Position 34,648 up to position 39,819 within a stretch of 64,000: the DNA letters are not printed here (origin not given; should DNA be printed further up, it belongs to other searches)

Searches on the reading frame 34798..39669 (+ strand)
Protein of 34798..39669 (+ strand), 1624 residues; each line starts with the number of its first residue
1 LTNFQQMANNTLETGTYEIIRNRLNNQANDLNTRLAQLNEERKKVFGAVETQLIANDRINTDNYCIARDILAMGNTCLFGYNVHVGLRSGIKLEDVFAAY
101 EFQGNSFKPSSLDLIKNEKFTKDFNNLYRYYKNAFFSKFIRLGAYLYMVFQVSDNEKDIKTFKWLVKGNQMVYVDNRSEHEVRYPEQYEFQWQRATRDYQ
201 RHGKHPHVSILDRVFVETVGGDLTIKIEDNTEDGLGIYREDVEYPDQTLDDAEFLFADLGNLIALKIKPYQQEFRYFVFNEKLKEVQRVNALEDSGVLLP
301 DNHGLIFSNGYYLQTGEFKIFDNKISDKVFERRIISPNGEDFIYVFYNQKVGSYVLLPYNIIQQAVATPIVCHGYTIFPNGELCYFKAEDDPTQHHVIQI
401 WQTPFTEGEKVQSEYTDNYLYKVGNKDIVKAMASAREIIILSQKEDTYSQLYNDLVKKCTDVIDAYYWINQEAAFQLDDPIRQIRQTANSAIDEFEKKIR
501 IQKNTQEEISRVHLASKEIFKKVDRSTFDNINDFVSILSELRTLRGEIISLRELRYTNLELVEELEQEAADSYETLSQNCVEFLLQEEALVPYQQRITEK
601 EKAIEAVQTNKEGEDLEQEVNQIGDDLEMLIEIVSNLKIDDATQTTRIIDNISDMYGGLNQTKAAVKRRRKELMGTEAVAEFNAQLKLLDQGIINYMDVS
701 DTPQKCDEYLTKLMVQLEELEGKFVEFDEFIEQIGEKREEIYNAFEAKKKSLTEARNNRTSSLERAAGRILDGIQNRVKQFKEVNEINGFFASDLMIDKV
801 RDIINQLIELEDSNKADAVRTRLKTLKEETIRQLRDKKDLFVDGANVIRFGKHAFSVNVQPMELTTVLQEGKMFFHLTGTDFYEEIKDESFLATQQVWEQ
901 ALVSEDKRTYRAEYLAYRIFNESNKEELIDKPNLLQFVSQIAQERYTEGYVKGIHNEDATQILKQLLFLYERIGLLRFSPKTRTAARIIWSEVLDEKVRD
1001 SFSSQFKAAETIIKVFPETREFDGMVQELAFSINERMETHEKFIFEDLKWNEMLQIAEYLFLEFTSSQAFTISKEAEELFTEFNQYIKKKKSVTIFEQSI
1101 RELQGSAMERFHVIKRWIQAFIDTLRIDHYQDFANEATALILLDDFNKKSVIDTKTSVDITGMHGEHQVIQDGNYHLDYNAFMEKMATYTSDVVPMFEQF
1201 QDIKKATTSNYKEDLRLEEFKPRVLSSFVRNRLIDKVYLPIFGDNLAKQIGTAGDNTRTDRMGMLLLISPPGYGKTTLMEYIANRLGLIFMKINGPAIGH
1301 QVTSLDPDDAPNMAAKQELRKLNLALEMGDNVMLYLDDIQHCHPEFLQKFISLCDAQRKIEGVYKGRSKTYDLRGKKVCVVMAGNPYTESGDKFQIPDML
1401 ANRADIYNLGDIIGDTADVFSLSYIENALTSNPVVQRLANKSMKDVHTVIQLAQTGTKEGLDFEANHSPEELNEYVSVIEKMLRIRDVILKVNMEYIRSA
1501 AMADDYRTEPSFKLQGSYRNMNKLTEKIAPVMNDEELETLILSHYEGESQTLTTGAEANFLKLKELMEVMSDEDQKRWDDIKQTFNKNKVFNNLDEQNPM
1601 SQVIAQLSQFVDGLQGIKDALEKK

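Call 4: search_protein_families(library=pfam, proteins=[window:34798-39669:+], max_evalue=0.01)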
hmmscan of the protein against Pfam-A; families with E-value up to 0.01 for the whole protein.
window:34798-39669:+ (1624 aa): 6 families
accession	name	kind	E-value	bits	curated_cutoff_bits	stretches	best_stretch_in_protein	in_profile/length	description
PF12458.13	DUF3686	-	1.8e-181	604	25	1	30-467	1-448/448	ATPase involved in DNA repair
PF25472.1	DUF7902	-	3.2e-28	98.2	26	1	588-672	1-85/85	Domain of unknown function (DUF7902)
PF00004.35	AAA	-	2.2e-06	28.6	21.2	1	1265-1345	1-72/131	ATPase family associated with various cellular activities (AAA)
PF07728.20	AAA_5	-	3.7e-05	24.2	22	1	1265-1388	2-125/139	AAA domain (dynein-related subfamily)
PF05496.18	RuvB_N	-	6.5e-05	23.2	27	1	1253-1301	24-72/159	Holliday junction DNA helicase RuvB P-loop domain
PF13401.12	AAA_22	-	0.00016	22.4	27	1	1262-1356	5-110/130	AAA domain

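Call 5: search_protein_families(library=ncbifam, proteins=[window:34798-39669:+], max_evalue=0.01)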
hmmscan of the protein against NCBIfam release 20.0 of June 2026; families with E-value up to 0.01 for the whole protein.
window:34798-39669:+ (1624 aa): 4 families
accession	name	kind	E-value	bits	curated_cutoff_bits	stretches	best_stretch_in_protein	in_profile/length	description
NF000868.0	PRK00080.1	equivalog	2.5e-05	23.3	282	1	1253-1300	42-89/330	Holliday junction branch migration DNA helicase RuvB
TIGR00635.1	ruvB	equivalog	0.00015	20.9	299.05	1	1255-1300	23-68/305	Holliday junction branch migration DNA helicase RuvB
TIGR01243.1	CDC48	subfamily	0.00088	17.7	802.65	1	1265-1299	215-249/733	CDC48 family AAA ATPase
NF009883.0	PRK13341.1-4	equivalog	0.0018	16.2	668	1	1258-1298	51-91/729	AAA family ATPase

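Call 6: search_protein_families(library=padloc, proteins=[window:34798-39669:+], max_evalue=0.01)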
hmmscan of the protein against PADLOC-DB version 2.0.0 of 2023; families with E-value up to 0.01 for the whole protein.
window:34798-39669:+ (1624 aa): 1 family
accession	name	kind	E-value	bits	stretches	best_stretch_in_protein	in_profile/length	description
PDLC04140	mad8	-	0.0031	15.1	1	1261-1418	26-151/314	mads_8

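Call 9: search_solved_structures(query=window:34798-39669:+, max_evalue=0.01)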
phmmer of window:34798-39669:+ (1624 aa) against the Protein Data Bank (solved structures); distinct sequences matched with E-value up to 0.01: 60.
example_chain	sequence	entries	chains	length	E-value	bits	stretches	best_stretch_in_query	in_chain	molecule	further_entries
7wub_C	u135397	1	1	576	0.00017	22.3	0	1265-1303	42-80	Transitional endoplasmic reticulum ATPase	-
7wub_D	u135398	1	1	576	0.00017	22.3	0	1265-1303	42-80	Transitional endoplasmic reticulum ATPase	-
6mck_A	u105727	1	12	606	0.0002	22.1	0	1265-1303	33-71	Transitional endoplasmic reticulum ATPase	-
6chs_H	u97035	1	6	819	0.0002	22.1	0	1263-1303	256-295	Putative cell division control protein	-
7lmy_A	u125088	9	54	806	0.00024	21.9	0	1263-1303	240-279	Transitional endoplasmic reticulum ATPase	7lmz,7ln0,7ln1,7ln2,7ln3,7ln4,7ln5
7rlb_A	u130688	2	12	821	0.00025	21.8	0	1263-1303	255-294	Transitional endoplasmic reticulum ATPase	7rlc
5vc7_A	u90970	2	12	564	0.00028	21.6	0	1265-1300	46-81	VCP-like ATPase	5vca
7rlj_A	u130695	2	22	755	0.00028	21.6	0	1265-1303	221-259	Transitional endoplasmic reticulum ATPase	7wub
8yka_A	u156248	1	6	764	0.00029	21.6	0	1265-1303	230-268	Transitional endoplasmic reticulum ATPase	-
5c18_A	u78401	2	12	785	0.00031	21.5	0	1265-1303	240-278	Transitional endoplasmic reticulum ATPase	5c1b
7y4w_A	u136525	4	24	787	0.00031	21.5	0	1265-1303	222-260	Transitional endoplasmic reticulum ATPase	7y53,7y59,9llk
5c19_A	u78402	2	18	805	0.00033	21.4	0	1265-1303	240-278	Transitional endoplasmic reticulum ATPase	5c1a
7l5w_A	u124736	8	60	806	0.00033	21.4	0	1263-1303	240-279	Transitional endoplasmic reticulum ATPase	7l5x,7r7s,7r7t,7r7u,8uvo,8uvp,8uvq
7k57_A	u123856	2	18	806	0.00033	21.4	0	1265-1303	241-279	Transitional endoplasmic reticulum ATPase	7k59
10qq_A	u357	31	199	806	0.00033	21.4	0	1265-1303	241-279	Transitional endoplasmic reticulum ATPase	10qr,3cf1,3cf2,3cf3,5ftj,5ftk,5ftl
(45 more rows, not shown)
